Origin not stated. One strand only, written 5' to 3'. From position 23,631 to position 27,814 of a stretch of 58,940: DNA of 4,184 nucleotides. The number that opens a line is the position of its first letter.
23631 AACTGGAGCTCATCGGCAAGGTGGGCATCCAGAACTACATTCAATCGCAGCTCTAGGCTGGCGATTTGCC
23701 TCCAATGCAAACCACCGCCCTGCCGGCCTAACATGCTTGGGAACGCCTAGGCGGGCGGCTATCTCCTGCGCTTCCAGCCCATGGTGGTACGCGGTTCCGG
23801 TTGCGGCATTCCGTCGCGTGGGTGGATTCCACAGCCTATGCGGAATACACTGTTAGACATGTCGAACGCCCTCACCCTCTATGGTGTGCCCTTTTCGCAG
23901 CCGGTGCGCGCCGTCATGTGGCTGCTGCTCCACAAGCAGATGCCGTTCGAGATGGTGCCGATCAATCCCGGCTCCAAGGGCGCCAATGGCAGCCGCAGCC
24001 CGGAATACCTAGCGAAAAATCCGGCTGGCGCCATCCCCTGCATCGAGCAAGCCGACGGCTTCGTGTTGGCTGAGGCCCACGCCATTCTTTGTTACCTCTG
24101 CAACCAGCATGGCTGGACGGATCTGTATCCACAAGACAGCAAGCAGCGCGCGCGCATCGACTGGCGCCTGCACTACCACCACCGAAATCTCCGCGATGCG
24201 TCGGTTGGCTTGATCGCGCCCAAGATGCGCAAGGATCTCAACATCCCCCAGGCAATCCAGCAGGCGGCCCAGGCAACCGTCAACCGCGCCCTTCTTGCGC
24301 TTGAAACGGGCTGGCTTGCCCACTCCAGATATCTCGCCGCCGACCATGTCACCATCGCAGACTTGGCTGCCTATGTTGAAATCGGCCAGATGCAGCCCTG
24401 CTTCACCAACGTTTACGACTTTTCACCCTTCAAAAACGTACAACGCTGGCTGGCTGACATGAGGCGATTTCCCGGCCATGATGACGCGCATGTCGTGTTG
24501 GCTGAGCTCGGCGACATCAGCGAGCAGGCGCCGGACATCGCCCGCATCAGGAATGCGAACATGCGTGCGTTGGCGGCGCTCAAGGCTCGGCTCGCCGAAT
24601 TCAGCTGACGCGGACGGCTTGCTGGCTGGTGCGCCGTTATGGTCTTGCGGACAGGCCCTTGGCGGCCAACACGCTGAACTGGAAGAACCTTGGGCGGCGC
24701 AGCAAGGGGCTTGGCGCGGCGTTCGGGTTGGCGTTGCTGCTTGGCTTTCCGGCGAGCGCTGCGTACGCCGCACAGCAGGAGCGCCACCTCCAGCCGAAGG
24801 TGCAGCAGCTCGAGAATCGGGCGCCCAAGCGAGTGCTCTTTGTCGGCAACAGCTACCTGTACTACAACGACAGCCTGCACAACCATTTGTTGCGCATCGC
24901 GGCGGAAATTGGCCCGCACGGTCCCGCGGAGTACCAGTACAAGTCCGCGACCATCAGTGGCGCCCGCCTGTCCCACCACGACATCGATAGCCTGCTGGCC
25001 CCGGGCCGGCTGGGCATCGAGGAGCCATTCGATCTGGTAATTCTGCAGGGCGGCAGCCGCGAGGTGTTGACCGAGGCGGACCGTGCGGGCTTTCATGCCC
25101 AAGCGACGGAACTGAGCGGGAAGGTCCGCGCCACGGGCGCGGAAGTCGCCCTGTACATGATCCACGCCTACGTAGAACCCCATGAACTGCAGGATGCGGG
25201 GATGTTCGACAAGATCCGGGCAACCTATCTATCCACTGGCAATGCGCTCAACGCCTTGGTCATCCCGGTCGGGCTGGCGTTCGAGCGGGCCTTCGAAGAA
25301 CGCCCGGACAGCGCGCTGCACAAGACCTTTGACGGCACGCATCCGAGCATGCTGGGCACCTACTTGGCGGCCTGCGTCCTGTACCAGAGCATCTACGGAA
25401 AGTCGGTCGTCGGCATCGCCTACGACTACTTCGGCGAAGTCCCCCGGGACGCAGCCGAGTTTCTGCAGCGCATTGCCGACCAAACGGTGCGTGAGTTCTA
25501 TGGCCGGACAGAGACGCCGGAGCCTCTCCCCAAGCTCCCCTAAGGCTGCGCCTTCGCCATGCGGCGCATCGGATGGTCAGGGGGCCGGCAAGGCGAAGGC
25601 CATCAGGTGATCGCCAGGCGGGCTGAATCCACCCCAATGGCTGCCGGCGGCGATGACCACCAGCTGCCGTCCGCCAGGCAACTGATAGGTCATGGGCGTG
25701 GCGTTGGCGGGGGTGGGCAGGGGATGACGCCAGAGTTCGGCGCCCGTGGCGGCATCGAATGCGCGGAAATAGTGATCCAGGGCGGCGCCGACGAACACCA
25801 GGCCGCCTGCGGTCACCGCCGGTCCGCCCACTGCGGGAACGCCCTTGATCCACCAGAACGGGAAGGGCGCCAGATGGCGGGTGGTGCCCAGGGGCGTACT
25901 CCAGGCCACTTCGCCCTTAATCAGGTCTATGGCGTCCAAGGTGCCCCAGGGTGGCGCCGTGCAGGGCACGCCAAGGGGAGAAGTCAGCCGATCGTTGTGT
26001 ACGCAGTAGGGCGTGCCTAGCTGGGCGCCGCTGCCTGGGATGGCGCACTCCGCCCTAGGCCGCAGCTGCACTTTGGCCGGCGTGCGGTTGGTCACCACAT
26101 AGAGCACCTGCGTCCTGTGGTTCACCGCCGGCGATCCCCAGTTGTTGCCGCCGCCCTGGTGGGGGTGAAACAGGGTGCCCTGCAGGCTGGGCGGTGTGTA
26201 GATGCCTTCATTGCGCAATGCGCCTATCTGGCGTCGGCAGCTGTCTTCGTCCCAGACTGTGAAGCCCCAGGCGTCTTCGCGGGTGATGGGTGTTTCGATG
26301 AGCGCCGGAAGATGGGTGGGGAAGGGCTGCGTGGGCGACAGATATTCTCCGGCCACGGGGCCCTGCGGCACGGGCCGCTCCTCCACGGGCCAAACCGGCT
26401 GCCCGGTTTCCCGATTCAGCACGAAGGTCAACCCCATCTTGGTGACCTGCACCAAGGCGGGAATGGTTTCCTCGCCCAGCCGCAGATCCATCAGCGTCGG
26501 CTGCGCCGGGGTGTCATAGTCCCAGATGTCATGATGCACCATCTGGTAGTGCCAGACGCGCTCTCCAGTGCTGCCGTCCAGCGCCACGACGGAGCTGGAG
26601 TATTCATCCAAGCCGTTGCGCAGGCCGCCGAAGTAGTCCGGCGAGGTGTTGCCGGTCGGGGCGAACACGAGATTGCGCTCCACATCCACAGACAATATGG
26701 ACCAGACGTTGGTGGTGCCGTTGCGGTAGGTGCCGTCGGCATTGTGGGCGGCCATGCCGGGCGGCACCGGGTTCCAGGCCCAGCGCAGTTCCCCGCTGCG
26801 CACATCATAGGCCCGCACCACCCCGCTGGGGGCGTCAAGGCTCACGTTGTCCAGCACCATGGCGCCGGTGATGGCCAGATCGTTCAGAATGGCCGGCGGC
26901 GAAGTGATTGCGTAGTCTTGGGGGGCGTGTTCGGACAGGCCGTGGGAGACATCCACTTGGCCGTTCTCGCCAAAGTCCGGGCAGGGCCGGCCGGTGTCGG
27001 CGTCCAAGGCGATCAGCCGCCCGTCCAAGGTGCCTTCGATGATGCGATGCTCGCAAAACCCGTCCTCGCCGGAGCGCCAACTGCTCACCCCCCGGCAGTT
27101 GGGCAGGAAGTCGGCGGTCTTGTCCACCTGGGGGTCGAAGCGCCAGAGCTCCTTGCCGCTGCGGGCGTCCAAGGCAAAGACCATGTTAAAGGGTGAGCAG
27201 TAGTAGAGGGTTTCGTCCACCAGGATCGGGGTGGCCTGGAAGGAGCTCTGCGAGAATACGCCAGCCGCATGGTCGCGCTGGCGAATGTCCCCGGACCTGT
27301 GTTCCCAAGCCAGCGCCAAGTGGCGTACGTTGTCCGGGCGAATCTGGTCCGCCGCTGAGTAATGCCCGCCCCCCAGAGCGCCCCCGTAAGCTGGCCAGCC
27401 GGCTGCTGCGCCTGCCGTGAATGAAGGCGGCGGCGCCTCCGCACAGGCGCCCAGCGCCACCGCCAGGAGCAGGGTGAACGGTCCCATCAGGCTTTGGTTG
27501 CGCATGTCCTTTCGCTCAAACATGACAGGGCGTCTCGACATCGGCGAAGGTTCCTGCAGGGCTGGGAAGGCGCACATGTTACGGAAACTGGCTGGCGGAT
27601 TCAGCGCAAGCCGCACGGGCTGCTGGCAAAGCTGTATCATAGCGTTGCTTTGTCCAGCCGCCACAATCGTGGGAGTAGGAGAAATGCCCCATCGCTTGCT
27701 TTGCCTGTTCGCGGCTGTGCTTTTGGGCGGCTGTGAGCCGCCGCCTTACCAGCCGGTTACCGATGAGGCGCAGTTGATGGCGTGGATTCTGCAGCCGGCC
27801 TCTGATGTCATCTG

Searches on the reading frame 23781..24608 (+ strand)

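Call 85: search_protein_families(library=pfam, proteins=[window:23781-24608:+], max_evalue=0.00001)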
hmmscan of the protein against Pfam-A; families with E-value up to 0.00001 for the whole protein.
window:23781-24608:+ (275 aa): 3 families
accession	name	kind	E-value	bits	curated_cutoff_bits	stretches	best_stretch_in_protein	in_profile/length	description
PF13417.12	GST_N_3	-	2.3e-14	53.9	22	1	33-111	1-72/75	Glutathione S-transferase, N-terminal domain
PF13409.12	GST_N_2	-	6e-11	43.2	25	1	43-109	6-70/70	Glutathione S-transferase, N-terminal domain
PF02798.26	GST_N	-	3.4e-10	40.5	20.9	1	31-106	3-74/76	Glutathione S-transferase, N-terminal domain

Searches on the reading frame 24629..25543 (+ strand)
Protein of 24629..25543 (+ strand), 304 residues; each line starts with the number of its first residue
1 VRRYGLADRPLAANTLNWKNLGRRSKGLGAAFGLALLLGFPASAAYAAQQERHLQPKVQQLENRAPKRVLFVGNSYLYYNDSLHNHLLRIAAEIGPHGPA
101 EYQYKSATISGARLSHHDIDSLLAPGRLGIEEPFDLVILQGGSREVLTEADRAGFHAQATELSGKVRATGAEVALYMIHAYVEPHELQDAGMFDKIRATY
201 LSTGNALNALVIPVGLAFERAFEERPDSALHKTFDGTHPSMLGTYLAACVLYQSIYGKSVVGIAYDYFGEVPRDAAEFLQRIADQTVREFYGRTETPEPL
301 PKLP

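Call 85: search_protein_families(library=pfam, proteins=[window:24629-25543:+], max_evalue=0.00001)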
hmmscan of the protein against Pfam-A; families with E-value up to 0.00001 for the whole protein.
window:24629-25543:+ (304 aa): 1 family
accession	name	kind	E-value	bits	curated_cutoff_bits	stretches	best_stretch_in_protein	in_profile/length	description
PF16227.11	DUF4886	-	1.7e-09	37.5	26.7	1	188-284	145-240/242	Domain of unknown function (DUF4886)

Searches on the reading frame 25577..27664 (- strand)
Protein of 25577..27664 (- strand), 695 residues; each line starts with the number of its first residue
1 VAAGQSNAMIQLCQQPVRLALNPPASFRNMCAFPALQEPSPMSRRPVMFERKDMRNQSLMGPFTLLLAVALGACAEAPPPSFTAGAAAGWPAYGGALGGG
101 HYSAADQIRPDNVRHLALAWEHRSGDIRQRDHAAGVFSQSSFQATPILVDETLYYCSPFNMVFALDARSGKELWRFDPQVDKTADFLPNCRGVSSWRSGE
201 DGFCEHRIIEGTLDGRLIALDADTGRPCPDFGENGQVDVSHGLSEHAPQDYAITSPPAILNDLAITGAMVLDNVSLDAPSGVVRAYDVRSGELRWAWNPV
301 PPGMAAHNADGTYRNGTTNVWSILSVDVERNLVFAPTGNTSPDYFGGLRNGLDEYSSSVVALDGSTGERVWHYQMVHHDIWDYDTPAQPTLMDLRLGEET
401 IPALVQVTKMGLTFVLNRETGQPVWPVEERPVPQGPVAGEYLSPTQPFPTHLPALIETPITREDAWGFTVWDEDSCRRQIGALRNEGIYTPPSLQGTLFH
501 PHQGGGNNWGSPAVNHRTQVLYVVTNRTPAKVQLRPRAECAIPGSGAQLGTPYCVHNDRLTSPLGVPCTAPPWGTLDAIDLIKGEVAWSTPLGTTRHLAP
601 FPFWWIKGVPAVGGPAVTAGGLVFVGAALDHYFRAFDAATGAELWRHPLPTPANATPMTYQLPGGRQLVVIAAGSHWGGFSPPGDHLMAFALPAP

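Call 85: search_protein_families(library=pfam, proteins=[window:25577-27664:-], max_evalue=0.00001)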
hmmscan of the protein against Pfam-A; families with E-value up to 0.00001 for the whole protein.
window:25577-27664:- (695 aa): 2 families
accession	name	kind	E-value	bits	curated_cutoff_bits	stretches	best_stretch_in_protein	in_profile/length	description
PF01011.28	PQQ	-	1.3e-225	751.1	26.7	1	90-669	1-595/595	Glucose/ethanol/alcohol dehydrogenase, beta-propeller domain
PF13360.13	PQQ_2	-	4.5e-17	62.9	27.6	1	162-374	5-145/233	Outer membrane protein assembly factor BamB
